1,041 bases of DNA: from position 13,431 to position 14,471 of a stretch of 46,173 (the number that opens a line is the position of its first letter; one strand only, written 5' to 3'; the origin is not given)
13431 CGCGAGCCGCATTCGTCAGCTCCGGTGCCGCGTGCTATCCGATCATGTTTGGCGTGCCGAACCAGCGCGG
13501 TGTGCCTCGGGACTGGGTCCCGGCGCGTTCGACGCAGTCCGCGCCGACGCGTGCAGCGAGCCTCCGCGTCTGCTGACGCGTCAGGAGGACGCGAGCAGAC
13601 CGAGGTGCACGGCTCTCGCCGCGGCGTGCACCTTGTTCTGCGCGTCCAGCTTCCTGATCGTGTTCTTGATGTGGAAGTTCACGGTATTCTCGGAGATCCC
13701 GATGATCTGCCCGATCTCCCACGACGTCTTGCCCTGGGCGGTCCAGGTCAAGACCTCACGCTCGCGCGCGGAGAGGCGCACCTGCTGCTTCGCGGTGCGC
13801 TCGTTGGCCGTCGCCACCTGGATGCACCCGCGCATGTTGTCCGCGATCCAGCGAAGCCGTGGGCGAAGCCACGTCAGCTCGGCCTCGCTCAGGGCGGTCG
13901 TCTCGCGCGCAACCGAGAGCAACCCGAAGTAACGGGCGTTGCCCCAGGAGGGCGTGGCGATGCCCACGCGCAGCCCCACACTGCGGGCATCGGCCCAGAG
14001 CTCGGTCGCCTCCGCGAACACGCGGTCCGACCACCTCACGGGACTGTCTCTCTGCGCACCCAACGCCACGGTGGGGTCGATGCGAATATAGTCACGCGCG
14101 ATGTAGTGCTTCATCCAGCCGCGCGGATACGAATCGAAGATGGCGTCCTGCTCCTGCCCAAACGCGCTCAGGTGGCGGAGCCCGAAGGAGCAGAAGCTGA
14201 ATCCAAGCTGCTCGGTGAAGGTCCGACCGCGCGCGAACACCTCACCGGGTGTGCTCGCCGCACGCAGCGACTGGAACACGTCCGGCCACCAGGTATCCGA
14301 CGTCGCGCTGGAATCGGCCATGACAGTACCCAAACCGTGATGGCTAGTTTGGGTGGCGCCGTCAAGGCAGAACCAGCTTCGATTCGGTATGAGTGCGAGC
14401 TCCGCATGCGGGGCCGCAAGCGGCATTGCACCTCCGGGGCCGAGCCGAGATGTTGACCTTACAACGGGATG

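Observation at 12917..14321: Complete convergent LuxI/LuxR quorum-sensing pair in a myxobacterial-type genome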

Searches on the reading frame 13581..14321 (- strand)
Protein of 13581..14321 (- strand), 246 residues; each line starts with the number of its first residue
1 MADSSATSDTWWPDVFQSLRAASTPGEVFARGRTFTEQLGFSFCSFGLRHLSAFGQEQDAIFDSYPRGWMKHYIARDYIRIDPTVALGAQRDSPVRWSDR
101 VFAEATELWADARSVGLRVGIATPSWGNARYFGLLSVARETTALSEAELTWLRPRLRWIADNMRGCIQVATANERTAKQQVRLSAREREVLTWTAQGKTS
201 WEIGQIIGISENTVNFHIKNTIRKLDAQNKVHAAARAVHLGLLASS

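Call 3: search_protein_families(library=pfam, proteins=[window:13581-14321:-], max_evalue=0.01)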
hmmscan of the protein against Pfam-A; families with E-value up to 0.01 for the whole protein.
window:13581-14321:- (246 aa): 5 families
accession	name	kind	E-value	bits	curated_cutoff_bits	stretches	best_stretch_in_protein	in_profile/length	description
PF03472.21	Autoind_bind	-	1.8e-31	109.1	23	1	27-161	4-143/149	Autoinducer binding domain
PF00196.25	GerE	-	2e-20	72.6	23.5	1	183-235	3-55/57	Bacterial regulatory proteins, luxR family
PF08281.18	Sigma70_r4_2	-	2.1e-05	24.5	25.7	1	182-225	10-54/54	Sigma-70, region 4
PF04545.22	Sigma70_r4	-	5.1e-05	23.1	24.1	1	182-225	4-48/50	Sigma-70, region 4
PF04967.18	HTH_10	-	0.0088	16.3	23.1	0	199-225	25-51/53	HTH DNA binding domain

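Call 4: search_protein_families(library=ncbifam, proteins=[window:13581-14321:-], max_evalue=0.01)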
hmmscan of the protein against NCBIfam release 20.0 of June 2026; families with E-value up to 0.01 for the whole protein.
window:13581-14321:- (246 aa): 22 families
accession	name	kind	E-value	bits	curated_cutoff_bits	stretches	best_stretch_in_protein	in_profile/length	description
NF007561.1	PRK10188.1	equivalog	1.5e-44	152.1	350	1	10-242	8-239/240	quorum-sensing transcriptional regulator SdiA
TIGR03020.2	EpsA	equivalog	8.2e-19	68.2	170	1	134-238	138-246/247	XrtB/PEP-CTERM-associated transcriptional regulator EpsA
TIGR03541.1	reg_near_HchA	equivalog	7.5e-14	51.8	215.6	1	77-241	70-230/232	PA1136 family autoinducer-binding transcriptional regulator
NF047785.1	respo_reg_MadR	equivalog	3e-13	49.6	300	1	169-243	135-209/209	MadR family response regulator transcription factor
NF010444.1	PRK13870.1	equivalog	5.8e-13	48.9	250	1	33-242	26-233/234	autoinducer-binding transcriptional regulator TraR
NF047402.1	TransRegVisN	equivalog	1.2e-12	47.7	250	1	166-241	169-244/246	transcriptional regulator VisN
NF007505.1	PRK10100.1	equivalog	3e-09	36.9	250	1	169-235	131-197/204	biofilm master transcriptional regulator CsgD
NF007935.0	PRK10651.1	equivalog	1.2e-08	34.4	250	1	172-236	144-209/216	two-component system response regulator NarL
NF047403.1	TransRegVisR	equivalog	1.8e-08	34.1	300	1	168-243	144-219/220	transcriptional regulator VisR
NF052445.1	RespRegMctR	equivalog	2.2e-08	33.8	300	1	173-229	135-191/205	two-component system response regulator MctR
NF052366.1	photon_PedR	equivalog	4.9e-08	33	120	1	182-241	2-61/74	photosynthetic electron transport-dependent transcriptional regulator PedR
NF041673.1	transregRamA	equivalog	5.6e-08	32.2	500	1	176-243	212-279/280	acetate metabolism transcriptional regulator RamA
NF007708.0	PRK10403.1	equivalog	1.4e-07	31.2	343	1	181-234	152-205/215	nitrate/nitrite response regulator protein NarP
NF011896.0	PRK15369.1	equivalog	2.6e-07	30.4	242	1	168-242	135-209/211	two component system response regulator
NF007685.0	PRK10360.1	equivalog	2e-06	27.7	258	1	172-237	127-192/196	response regulator transcription factor UhpA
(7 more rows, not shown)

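Call 18: find_homologous_proteins(query=window:13584-14321:-)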
Query window:13584-14321:- (246 aa): 138 proteins with E <= 0.001 among 1218 candidates; the best 120 are listed.
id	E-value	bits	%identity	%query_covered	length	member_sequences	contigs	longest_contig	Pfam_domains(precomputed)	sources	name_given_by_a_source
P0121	7.9e-161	551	100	100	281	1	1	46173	PF00196.26,PF03472.22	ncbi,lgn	ncbi:MAG: autoinducer binding domain-containing protein [Polyangiales bacterium]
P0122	6.8e-81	290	55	95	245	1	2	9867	PF00196.26,PF04545.23,PF08281.19,PF03472.22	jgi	jgi:LuxR family quorum-sensing system transcriptional regulator SolR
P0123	4.6e-80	287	54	95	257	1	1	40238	PF00196.26,PF03472.22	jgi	jgi:LuxR family transcriptional regulator, quorum-sensing system regulator SolR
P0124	5.2e-67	244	49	98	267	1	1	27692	PF00196.26,PF04545.23,PF08281.19,PF03472.22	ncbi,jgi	jgi:LuxR family quorum-sensing system transcriptional regulator SolR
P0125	2.2e-64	236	48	96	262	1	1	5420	PF00196.26,PF04545.23,PF08281.19,PF03472.22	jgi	jgi:LuxR family transcriptional regulator, quorum-sensing system regulator SolR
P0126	2.4e-61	226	44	98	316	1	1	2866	PF00196.26,PF08281.19,PF03472.22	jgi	jgi:LuxR family transcriptional regulator, quorum-sensing system regulator SolR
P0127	1.9e-59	219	45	98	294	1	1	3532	PF00196.26,PF03472.22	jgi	jgi:LuxR family transcriptional regulator, quorum-sensing system regulator SolR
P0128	4.7e-53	199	40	93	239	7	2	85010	PF00196.26,PF03472.22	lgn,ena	-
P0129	3.5e-52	196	41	99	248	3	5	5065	PF00196.26,PF04545.23,PF03472.22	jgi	jgi:LuxR family quorum-sensing system transcriptional regulator SolR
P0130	8.1e-52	194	51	74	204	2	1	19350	PF00196.26,PF03472.22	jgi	jgi:LuxR family quorum-sensing system transcriptional regulator SolR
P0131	1.1e-51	194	41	94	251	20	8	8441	PF00196.26,PF04545.23,PF03472.22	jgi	jgi:LuxR family quorum-sensing system transcriptional regulator SolR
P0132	1.3e-49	187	40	95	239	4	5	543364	PF00196.26,PF03472.22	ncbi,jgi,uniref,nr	ncbi:autoinducer binding domain-containing protein [Paraburkholderia phenazinium]|jgi:LuxR family qu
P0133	2.4e-48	183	39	96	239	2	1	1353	PF00196.26,PF03472.22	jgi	jgi:LuxR family transcriptional regulator, quorum-sensing system regulator SolR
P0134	6.6e-48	182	39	96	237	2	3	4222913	PF00196.26,PF08281.19,PF03472.22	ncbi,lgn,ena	-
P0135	8.1e-48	181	41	94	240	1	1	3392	PF00196.26,PF03472.22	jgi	jgi:LuxR family transcriptional regulator, quorum-sensing system regulator SolR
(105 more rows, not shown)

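Call 20: find_encoding_contigs(protein=P0123, flank=10000, max_places=2)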
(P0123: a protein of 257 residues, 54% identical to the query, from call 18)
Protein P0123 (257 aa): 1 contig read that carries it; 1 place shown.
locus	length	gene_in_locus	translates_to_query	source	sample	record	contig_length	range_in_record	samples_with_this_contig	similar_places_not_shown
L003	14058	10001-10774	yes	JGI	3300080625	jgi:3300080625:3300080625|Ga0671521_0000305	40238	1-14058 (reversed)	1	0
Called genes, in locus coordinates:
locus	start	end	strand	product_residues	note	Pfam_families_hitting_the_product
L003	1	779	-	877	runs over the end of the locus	PF03544:TonB_C, PF13620:CarboxypepD_reg, PF07715:Plug, PF00593:TonB_dep_Rec_b-barrel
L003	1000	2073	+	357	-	PF13462:Thioredoxin_4, PF01323:DSBA, PF13616:Rotamase_3, PF00639:Rotamase, PF13145:Rotamase_2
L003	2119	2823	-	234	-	PF02592:Vut_1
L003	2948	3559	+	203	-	PF01330:RuvA_N, PF14520:HHH_5, PF07499:RuvA_C (weak)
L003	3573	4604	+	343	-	PF01078:Mg_chelatase (faint), PF05496:RuvB_N, PF00004:AAA, PF07728:AAA_5 (weak), PF13401:AAA_22 (faint), PF17864:AAA_lid_4, PF05491:WHD_RuvB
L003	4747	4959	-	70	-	-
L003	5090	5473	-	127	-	PF22302:DUF6968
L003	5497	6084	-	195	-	-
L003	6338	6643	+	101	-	-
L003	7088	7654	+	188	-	-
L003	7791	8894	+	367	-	PF00089:Trypsin, PF13365:Trypsin_2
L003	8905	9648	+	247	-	-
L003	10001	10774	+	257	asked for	PF03472:Autoind_bind, PF00196:GerE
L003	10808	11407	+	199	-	PF00765:Autoind_synth, PF13444:Acetyltransf_5 (weak)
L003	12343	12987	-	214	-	PF00027:cNMP_binding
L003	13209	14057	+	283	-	?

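Call 21: find_encoding_contigs(protein=P0122, flank=10000, max_places=2)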
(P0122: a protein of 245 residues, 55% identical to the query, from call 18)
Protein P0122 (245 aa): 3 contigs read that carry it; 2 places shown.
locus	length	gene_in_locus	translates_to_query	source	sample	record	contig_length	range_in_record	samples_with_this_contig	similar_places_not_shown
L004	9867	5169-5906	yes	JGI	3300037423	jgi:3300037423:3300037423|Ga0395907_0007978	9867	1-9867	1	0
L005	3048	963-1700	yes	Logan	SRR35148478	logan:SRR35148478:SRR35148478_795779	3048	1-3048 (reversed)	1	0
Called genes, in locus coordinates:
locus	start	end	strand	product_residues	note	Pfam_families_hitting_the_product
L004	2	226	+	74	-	?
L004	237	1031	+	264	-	PF00106:adh_short, PF08659:KR, PF23441:SDR, PF13561:adh_short_C2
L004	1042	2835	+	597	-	PF00743:FMO-like, PF07992:Pyr_redox_2, PF13450:NAD_binding_8, PF13738:Pyr_redox_3 (weak)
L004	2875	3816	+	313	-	PF02668:TauD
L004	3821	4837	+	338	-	PF00044:Gp_dh_N, PF02800:Gp_dh_C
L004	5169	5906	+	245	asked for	PF03472:Autoind_bind, PF00196:GerE, PF04545:Sigma70_r4 (weak), PF08281:Sigma70_r4_2 (weak)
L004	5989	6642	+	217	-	PF00765:Autoind_synth, PF13444:Acetyltransf_5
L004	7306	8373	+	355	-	-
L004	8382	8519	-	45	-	-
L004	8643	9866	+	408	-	?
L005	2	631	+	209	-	?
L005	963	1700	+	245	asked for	PF03472:Autoind_bind, PF00196:GerE, PF04545:Sigma70_r4 (weak), PF08281:Sigma70_r4_2 (weak)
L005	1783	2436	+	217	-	PF00765:Autoind_synth, PF13444:Acetyltransf_5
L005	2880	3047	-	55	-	?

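Call 22: find_encoding_contigs(protein=P0124, flank=10000, max_places=2)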
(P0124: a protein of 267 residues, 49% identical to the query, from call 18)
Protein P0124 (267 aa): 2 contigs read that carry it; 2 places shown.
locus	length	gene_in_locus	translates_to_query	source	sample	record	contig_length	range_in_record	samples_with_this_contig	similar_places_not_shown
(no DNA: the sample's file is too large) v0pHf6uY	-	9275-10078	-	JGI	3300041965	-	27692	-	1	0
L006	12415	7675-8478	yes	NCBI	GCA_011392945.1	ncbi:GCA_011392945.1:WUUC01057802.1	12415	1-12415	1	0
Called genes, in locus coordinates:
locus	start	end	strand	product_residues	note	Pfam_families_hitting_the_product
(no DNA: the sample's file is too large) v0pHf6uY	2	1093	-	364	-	?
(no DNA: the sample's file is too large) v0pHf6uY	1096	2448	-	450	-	PF00501:AMP-binding, PF13193:AMP-binding_C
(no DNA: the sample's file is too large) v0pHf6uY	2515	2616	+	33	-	-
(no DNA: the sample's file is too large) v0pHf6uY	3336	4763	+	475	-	PF07690:MFS_1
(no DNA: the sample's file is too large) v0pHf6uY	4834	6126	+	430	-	PF00668:Condensation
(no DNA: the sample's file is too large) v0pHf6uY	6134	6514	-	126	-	PF00903:Glyoxalase, PF12681:Glyoxalase_2 (faint)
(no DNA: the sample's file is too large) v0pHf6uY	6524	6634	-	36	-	-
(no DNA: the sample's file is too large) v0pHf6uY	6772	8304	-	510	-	PF13522:GATase_6, PF13537:GATase_7, PF12481:DUF3700, PF00733:Asn_synthase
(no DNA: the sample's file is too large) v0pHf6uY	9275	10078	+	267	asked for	PF03472:Autoind_bind, PF00196:GerE, PF04545:Sigma70_r4 (weak), PF08281:Sigma70_r4_2 (weak)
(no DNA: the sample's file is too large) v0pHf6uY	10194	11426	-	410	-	PF25917:BSH_RND, PF25973:BSH_CzcB, PF25876:HH_MFP_RND (weak), PF25954:Beta-barrel_RND_2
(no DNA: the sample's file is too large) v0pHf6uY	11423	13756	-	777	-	PF00873:ACR_tran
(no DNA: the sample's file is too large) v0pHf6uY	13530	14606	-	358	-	-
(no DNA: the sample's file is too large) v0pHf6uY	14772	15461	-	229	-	PF00765:Autoind_synth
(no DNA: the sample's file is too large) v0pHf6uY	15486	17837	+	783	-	PF13229:Beta_helix (weak), PF05048:NosD (weak), PF13229:Beta_helix (weak)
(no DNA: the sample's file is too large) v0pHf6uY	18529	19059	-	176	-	-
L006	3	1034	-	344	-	?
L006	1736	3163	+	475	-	PF07690:MFS_1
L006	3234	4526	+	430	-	PF00668:Condensation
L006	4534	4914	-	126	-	PF00903:Glyoxalase, PF12681:Glyoxalase_2 (faint)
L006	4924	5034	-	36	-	-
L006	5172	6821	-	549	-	PF12481:DUF3700, PF13522:GATase_6, PF13537:GATase_7, PF00733:Asn_synthase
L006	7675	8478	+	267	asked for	PF03472:Autoind_bind, PF00196:GerE, PF04545:Sigma70_r4 (weak), PF08281:Sigma70_r4_2 (weak)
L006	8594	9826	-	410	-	PF25917:BSH_RND, PF25973:BSH_CzcB, PF25876:HH_MFP_RND (weak), PF25954:Beta-barrel_RND_2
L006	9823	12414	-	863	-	?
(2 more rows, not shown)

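Call 34: search_solved_structures(query=window:13584-14321:-, max_evalue=0.00001, show_alignments=3)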
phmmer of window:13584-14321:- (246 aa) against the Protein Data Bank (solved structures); distinct sequences matched with E-value up to 0.00001: 26.
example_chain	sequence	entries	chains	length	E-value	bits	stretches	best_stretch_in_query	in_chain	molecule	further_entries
7r3g_B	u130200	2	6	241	8.5e-50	173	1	10-243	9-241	Regulatory protein RhlR | PROSS optimized variant of RhlR with 75 mutations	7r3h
7r3i_A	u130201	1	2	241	4.6e-47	164.1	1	10-243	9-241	PROSS optimized variant of RhlR with 61 mutations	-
7r3j_C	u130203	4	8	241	1.2e-40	143.1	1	11-243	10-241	Regulatory protein RhlR | RhlR protein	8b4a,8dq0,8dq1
7r3e_A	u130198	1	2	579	8.7e-40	140.3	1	11-243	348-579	2-aminobenzoylacetyl-CoA thioesterase,Regulatory protein RhlR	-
3szt_A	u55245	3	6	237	1.1e-34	123.6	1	22-243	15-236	Quorum-sensing control repressor | LuxR family transcriptional regulator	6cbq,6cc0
4lfu_A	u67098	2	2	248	9.9e-34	120.4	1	19-243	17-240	Regulatory protein SdiA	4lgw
4y13_A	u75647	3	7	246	2.9e-33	118.9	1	18-243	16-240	Transcriptional regulator of ftsQAZ gene cluster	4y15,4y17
6mwh_A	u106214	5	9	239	3.5e-29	105.6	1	29-243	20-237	Transcriptional regulator LasR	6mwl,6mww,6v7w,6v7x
6mvn_A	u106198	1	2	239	6.5e-29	104.7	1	29-243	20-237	Transcriptional regulator LasR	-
6mwz_A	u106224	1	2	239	9.6e-29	104.1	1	29-243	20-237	Transcriptional regulator LasR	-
3qp5_A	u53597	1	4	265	4.4e-22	82.3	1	61-243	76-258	CviR transcriptional regulator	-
3qp6_A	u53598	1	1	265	6.7e-21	78.4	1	60-242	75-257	CviR transcriptional regulator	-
5l10_A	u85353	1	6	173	1.4e-16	64.3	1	10-154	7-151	N-acylhomoserine lactone dependent regulatory protein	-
2avx_A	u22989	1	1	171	3.1e-14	56.6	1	17-139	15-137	Regulatory protein sdiA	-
6d6d_A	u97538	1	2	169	8.1e-12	48.7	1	27-148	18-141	Transcriptional activator protein LasR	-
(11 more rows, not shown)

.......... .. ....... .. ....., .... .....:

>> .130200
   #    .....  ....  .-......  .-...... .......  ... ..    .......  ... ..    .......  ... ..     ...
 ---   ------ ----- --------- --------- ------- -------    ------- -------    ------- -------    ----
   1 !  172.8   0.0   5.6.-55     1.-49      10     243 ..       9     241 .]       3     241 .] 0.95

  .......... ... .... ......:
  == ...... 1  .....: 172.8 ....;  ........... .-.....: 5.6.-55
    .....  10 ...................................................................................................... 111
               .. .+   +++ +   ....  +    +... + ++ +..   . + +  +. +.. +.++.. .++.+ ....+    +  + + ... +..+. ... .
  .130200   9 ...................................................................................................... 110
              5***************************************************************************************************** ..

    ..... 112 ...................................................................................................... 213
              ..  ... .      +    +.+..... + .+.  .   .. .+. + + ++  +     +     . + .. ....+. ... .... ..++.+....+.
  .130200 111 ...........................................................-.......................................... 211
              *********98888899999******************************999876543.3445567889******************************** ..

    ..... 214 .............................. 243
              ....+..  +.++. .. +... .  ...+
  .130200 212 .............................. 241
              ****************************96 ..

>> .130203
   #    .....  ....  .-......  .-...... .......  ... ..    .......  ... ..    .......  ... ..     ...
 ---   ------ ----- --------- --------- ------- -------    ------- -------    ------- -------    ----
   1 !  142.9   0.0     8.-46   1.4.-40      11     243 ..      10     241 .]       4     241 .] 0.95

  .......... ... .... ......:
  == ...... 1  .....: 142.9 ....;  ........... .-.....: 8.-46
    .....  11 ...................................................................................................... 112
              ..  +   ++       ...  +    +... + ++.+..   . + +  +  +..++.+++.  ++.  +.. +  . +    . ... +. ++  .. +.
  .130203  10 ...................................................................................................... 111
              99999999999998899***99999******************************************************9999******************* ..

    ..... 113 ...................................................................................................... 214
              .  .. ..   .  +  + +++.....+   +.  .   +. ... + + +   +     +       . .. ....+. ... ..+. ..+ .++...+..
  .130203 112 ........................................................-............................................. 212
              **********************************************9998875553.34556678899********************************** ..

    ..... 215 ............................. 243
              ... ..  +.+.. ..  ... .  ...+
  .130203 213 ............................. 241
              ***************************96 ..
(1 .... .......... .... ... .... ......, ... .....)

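Call 41: find_homologous_proteins(query=L003:3573-4601:+, max_evalue=1e-50)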
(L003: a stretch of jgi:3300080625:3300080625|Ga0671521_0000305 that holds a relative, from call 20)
Query L003:3573-4601:+ (343 aa): 8000 proteins with E <= 1e-50 among 8000 candidates; the best 120 are listed.
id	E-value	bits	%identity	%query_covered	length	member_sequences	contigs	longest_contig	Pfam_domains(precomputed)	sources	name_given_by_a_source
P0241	8.8e-219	743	100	100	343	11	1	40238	PF05491.20,PF17864.8,PF00004.36,PF13401.13,PF05496.19,PF07728.21,PF01078.28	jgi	jgi:holliday junction DNA helicase RuvB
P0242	8.7e-202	688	92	100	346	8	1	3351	PF05491.20,PF17864.8,PF00004.36,PF13401.13,PF05496.19,PF07728.21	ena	-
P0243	3.0e-201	686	93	99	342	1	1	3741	PF05491.20,PF17864.8,PF00004.36,PF13401.13,PF05496.19,PF07728.21,PF01078.28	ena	-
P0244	1.9e-199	680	92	99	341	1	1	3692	PF05491.20,PF17864.8,PF00004.36,PF13401.13,PF05496.19,PF07728.21,PF01078.28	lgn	-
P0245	2.4e-199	680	91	99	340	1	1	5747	PF05491.20,PF17864.8,PF00004.36,PF13401.13,PF05496.19,PF07728.21,PF01078.28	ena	-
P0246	2.9e-199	679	93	99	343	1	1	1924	PF05491.20,PF17864.8,PF00004.36,PF13401.13,PF05496.19,PF07728.21,PF01078.28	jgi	-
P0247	5.7e-199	678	93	98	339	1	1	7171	PF05491.20,PF17864.8,PF00004.36,PF13401.13,PF05496.19,PF07728.21,PF01078.28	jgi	jgi:holliday junction DNA helicase RuvB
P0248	2.2e-198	676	92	98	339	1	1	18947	PF05491.20,PF17864.8,PF00004.36,PF13401.13,PF05496.19,PF07728.21,PF01078.28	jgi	jgi:Holliday junction DNA helicase RuvB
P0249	2.9e-198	676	93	98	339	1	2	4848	PF05491.20,PF17864.8,PF00004.36,PF13401.13,PF05496.19,PF07728.21,PF01078.28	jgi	jgi:Holliday junction DNA helicase RuvB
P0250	3.1e-198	676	92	98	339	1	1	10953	PF05491.20,PF17864.8,PF00004.36,PF13401.13,PF05496.19,PF07728.21,PF01078.28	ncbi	ncbi:MAG: Holliday junction branch migration DNA helicase RuvB [Polyangiales bacterium]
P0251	5.0e-197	672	90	99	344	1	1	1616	PF05491.20,PF17864.8,PF00004.36,PF05496.19,PF07728.21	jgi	jgi:Holliday junction DNA helicase RuvB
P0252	8.6e-197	671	91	98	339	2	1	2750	PF05491.20,PF17864.8,PF00004.36,PF13401.13,PF05496.19,PF07728.21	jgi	jgi:holliday junction DNA helicase RuvB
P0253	1.4e-196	670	92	98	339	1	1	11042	PF05491.20,PF17864.8,PF00004.36,PF13401.13,PF05496.19,PF07728.21,PF01078.28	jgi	jgi:Holliday junction DNA helicase RuvB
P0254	2.0e-196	670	90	99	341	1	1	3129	PF05491.20,PF17864.8,PF00004.36,PF13401.13,PF05496.19,PF07728.21,PF01078.28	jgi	jgi:Holliday junction DNA helicase RuvB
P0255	1.4e-195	667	90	99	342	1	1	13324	PF05491.20,PF17864.8,PF00004.36,PF13401.13,PF05496.19,PF07728.21,PF01078.28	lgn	-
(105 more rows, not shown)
